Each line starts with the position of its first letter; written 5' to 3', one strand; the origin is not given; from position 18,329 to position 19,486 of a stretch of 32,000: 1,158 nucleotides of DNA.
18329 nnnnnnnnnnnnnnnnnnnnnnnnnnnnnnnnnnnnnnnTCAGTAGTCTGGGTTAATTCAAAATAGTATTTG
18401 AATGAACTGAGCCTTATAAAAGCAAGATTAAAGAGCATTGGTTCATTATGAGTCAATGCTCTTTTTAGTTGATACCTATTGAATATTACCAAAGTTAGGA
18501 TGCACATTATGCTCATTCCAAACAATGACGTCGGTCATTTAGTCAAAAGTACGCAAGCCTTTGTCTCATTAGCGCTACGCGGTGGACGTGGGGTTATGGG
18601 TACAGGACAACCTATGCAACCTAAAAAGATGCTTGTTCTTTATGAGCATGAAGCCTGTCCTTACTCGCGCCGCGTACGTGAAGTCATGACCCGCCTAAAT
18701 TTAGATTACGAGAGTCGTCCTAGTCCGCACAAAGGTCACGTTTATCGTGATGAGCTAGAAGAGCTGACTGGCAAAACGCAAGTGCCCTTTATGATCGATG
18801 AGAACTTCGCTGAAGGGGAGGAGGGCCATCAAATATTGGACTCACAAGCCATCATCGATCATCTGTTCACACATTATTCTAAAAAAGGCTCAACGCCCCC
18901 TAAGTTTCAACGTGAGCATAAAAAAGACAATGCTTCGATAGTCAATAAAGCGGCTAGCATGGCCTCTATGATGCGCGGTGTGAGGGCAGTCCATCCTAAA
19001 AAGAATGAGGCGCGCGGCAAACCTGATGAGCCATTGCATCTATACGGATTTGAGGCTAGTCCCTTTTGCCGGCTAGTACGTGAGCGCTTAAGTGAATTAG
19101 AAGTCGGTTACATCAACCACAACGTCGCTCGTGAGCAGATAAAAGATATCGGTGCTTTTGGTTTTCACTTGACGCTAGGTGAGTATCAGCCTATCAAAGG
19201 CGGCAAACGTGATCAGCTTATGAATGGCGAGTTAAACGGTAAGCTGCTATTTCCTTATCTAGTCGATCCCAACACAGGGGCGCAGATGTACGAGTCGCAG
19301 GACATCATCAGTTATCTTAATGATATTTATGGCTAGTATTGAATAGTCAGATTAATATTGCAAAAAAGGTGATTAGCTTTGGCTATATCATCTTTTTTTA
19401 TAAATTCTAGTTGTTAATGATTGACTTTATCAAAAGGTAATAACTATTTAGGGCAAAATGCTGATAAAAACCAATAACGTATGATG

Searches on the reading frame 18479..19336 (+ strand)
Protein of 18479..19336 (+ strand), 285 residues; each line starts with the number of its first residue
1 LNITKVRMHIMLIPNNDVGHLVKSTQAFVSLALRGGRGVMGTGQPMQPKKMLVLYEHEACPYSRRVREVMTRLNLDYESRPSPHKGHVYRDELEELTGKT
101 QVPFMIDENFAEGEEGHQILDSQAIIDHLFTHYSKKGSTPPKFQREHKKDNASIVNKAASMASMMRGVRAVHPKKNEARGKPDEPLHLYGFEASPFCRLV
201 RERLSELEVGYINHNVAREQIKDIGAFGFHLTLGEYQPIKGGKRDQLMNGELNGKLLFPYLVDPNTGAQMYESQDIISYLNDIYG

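Call 6: search_protein_families(library=pfam, proteins=[window:18479-19336:+])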
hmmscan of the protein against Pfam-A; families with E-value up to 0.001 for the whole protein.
window:18479-19336:+ (285 aa): 3 families
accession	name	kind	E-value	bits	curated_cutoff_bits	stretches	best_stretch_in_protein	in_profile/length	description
PF13417.12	GST_N_3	-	8.3e-29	100.2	22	2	54-135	1-73/75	Glutathione S-transferase, N-terminal domain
PF13409.12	GST_N_2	-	6.9e-14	52.6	25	1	59-129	1-67/70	Glutathione S-transferase, N-terminal domain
PF00462.30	Glutaredoxin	-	1.1e-08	35.6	22.9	1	53-103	2-51/60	Glutaredoxin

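Call 7: search_protein_families(library=ncbifam, proteins=[window:18479-19336:+])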
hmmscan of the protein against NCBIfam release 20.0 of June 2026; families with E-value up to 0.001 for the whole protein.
window:18479-19336:+ (285 aa): 7 families
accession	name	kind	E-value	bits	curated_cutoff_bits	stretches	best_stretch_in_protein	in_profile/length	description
NF041212.1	Uxx_star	subfamily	8.7e-08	32.3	66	1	53-108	2-57/70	Uxx-star family glutaredoxin-like (seleno)protein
NF007702.0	PRK10387.1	equivalog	4.5e-06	26.5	133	0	54-139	3-79/215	glutaredoxin 2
TIGR02196.1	GlrX_YruB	hypoth_equivalog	1.3e-05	25.6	88.55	0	52-105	2-54/74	glutaredoxin-like protein, YruB-family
NF049950.1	IsopEpoxGlthnTfaseIsoI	equivalog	3.6e-05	23.4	300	0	60-136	17-81/238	iIsoprene-epoxide--glutathione S-transferase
TIGR02180.1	GRX_euk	equivalog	7.5e-05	22.9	87.25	1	53-106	2-60/84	glutaredoxin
TIGR01262.1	maiA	equivalog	0.00048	19.8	171.05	0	55-149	3-94/211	maleylacetoacetate isomerase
TIGR02181.1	GRX_bact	equivalog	0.00098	19.3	90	0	53-109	2-59/80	glutaredoxin 3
